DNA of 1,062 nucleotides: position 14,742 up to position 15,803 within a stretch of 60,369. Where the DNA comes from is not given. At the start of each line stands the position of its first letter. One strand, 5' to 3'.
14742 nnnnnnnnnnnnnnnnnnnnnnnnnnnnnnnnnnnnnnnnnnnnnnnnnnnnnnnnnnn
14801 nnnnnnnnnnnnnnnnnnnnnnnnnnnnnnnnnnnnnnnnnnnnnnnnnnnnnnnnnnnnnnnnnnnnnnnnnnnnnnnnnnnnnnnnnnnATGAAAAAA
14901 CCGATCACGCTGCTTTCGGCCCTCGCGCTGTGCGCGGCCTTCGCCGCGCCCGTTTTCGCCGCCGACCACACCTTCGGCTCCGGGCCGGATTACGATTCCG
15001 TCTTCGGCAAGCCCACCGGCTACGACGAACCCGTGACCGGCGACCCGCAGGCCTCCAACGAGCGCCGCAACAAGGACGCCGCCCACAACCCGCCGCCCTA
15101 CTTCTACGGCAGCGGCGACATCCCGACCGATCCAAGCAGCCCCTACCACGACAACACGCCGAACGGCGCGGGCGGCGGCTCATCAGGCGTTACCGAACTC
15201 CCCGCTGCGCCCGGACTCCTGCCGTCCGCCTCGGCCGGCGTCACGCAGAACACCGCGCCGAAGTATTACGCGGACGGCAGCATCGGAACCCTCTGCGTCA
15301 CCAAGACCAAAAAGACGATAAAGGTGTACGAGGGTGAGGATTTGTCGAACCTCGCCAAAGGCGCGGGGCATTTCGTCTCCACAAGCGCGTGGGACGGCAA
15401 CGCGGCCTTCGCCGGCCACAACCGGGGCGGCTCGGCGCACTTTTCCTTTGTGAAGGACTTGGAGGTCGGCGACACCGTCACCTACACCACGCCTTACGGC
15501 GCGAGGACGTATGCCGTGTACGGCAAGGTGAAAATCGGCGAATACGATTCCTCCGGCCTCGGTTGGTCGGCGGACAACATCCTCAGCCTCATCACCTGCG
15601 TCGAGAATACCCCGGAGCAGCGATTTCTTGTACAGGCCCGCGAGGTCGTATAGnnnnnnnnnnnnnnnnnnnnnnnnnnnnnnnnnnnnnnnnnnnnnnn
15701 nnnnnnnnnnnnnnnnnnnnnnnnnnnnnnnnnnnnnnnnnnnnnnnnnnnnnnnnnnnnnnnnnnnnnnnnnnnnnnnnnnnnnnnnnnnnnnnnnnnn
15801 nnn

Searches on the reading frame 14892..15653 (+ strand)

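Call 20: search_protein_families(library=pfam, proteins=[window:14892-15653:+], max_evalue=0.001)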
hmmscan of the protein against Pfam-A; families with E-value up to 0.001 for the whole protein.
window:14892-15653:+ (253 aa): 1 family
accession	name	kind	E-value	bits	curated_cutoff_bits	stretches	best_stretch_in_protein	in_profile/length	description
PF04203.18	Sortase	-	1.3e-18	67.4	26.6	1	136-251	3-124/125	Sortase domain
